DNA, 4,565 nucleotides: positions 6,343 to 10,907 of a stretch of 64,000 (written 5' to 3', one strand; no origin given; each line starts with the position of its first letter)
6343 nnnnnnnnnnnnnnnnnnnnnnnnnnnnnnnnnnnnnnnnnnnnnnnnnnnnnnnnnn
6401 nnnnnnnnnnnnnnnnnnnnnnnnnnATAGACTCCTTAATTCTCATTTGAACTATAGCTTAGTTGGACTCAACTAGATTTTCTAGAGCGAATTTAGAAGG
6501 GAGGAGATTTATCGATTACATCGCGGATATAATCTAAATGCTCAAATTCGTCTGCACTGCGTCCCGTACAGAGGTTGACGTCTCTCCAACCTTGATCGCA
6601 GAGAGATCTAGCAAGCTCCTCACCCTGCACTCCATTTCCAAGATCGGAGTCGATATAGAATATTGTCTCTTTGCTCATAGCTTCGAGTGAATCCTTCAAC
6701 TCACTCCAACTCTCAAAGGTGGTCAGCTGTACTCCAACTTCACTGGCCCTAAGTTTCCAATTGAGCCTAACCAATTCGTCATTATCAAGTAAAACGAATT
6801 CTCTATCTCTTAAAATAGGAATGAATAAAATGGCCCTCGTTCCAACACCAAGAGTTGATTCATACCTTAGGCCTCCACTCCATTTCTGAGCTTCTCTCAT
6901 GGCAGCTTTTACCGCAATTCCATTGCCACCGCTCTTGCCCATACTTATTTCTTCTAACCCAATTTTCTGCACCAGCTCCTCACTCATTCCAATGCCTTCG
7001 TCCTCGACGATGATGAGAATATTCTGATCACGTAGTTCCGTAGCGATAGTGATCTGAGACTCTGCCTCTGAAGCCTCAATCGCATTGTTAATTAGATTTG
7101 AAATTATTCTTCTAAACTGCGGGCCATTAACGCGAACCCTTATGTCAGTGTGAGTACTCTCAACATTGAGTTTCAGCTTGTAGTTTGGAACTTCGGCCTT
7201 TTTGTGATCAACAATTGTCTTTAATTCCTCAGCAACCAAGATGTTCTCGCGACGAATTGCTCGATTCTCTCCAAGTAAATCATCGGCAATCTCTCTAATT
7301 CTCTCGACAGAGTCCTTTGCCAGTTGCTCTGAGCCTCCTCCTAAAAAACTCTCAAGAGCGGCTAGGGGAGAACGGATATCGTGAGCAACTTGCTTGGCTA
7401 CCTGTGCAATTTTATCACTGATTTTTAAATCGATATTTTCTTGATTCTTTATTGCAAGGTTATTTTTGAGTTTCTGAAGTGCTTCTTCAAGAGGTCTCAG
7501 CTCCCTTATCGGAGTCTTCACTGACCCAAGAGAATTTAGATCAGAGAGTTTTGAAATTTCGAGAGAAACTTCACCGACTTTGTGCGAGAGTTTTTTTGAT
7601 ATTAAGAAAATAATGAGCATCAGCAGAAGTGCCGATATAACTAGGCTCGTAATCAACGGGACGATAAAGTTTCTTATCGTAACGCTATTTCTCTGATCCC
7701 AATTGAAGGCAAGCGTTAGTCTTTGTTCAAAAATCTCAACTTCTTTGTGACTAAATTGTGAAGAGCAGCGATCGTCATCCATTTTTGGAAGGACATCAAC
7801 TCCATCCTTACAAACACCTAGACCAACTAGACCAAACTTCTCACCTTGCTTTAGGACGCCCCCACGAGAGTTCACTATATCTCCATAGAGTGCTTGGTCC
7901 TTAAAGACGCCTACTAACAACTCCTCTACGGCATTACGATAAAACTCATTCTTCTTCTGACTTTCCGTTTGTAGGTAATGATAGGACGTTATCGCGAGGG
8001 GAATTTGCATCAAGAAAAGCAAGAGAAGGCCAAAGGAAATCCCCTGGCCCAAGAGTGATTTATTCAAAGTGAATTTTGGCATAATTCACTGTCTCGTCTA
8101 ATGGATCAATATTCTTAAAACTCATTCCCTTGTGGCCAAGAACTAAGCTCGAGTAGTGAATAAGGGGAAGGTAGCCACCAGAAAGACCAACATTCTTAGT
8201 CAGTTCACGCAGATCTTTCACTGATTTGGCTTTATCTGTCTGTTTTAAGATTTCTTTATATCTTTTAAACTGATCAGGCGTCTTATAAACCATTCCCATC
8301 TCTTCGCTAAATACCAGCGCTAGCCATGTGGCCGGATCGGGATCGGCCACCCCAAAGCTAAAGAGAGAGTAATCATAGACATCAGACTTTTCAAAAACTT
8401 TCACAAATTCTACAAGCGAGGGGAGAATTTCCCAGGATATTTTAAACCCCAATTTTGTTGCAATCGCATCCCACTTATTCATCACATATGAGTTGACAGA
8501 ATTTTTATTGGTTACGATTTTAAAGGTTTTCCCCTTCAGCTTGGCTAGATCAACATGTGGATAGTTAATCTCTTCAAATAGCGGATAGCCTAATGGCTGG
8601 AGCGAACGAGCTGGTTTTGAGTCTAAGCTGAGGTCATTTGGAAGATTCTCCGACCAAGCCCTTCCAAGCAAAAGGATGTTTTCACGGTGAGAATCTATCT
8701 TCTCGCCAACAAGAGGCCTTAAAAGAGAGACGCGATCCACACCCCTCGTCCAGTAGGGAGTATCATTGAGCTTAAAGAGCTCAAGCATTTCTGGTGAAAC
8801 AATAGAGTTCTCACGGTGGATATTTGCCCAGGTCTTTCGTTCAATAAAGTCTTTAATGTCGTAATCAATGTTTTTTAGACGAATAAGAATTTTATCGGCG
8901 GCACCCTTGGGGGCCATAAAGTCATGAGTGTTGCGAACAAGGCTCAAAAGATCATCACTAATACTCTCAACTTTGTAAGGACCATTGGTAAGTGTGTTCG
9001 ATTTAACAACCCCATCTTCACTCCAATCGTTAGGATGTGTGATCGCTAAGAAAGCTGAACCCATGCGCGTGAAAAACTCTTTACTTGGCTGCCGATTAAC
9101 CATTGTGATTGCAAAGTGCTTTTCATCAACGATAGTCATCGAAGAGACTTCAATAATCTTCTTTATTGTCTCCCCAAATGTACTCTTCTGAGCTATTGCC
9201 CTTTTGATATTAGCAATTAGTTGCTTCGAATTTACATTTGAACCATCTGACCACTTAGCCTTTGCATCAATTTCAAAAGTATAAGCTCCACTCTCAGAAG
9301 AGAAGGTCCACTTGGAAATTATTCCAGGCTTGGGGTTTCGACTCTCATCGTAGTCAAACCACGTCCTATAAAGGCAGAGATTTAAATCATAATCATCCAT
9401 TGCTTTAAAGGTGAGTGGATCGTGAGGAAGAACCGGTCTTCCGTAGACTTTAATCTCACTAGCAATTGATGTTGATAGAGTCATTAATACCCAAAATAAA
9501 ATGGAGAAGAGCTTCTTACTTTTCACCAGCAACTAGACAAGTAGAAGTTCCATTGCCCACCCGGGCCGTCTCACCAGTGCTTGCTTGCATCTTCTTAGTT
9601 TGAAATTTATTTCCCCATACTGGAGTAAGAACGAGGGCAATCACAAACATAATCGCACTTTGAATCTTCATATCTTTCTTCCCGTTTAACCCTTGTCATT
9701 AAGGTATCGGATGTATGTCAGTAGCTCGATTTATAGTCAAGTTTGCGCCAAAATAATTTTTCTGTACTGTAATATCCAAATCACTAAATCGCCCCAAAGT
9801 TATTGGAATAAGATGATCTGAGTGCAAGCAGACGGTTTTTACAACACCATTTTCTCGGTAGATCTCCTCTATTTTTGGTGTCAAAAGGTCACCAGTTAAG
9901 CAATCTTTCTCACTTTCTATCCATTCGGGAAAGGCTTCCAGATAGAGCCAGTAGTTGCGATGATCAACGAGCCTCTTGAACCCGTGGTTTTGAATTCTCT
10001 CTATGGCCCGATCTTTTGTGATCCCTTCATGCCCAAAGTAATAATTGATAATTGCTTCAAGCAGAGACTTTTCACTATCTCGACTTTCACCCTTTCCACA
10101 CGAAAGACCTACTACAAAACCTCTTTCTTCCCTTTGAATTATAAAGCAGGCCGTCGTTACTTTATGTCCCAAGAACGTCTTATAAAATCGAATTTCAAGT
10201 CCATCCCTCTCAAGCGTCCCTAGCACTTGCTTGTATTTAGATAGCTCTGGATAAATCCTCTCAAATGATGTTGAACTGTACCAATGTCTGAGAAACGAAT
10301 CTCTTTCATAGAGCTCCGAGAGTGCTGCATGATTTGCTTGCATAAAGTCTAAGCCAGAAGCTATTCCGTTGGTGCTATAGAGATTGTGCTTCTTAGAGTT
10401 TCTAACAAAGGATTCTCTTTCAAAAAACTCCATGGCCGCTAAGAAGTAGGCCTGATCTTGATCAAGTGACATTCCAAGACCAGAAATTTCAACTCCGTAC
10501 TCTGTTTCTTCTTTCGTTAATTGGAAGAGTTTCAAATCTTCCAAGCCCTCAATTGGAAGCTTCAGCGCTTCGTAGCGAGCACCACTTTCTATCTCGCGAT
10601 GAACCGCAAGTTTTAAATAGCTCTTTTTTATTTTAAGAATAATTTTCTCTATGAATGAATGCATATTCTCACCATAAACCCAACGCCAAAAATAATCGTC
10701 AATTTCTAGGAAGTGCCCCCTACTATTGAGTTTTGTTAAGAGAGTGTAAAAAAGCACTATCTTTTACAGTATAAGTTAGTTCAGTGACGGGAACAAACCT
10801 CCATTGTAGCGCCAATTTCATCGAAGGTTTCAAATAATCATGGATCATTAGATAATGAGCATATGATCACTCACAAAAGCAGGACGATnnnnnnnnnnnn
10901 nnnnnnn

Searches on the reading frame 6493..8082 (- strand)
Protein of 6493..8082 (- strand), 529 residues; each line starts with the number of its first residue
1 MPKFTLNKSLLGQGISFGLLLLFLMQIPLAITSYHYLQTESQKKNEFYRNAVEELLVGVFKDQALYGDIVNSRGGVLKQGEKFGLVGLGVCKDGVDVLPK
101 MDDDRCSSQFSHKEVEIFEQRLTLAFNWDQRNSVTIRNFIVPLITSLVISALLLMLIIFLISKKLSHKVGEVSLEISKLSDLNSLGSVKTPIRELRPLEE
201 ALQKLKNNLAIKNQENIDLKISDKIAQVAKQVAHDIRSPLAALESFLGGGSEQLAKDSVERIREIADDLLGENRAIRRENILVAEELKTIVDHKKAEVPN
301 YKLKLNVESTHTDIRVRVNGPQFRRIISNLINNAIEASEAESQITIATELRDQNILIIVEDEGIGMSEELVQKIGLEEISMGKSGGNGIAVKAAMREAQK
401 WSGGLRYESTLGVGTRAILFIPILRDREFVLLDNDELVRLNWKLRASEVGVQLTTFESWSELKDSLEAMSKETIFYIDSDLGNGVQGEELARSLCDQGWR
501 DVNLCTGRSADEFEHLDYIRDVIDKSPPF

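Call 55: search_protein_families(library=pfam, proteins=[window:6493-8082:-], max_evalue=0.00001)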
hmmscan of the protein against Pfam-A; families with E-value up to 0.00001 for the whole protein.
window:6493-8082:- (529 aa): 1 family
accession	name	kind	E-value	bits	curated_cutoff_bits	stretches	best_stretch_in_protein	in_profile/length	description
PF02518.31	HATPase_c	-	5e-15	56.3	26.4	1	322-423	5-109/111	Histidine kinase-, DNA gyrase B-, and HSP90-like ATPase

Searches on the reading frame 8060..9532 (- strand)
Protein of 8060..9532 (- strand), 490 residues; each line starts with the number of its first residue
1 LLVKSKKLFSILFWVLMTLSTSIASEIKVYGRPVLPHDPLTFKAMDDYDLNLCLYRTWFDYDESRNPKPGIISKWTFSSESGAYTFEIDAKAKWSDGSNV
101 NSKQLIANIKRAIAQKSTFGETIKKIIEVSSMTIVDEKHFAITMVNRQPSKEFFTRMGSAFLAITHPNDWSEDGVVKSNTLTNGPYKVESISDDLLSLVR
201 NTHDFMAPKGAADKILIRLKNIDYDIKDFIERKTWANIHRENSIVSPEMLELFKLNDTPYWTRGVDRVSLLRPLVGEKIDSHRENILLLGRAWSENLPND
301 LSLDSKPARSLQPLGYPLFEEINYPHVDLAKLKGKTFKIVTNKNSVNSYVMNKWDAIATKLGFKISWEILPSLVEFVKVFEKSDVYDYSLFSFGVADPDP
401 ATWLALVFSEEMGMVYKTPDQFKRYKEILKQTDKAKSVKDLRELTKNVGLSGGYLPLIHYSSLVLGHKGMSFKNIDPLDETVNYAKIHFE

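Call 55: search_protein_families(library=pfam, proteins=[window:8060-9532:-], max_evalue=0.00001)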
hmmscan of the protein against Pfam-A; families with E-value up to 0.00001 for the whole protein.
window:8060-9532:- (490 aa): 1 family
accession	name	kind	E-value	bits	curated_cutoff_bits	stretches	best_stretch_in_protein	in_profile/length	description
PF00496.27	SBP_bac_5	-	4e-17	62.8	32.4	1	67-218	2-154/368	Bacterial extracellular solute-binding proteins, family 5 Middle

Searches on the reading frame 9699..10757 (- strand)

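Call 55: search_protein_families(library=pfam, proteins=[window:9699-10757:-], max_evalue=0.00001)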
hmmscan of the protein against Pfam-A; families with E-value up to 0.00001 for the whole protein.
window:9699-10757:- (352 aa): 1 family
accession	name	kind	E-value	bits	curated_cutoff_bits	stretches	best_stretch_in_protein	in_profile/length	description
PF02624.21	YcaO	-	2.7e-15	57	25.7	1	123-246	110-234/325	YcaO cyclodehydratase, ATP-ad Mg2+-binding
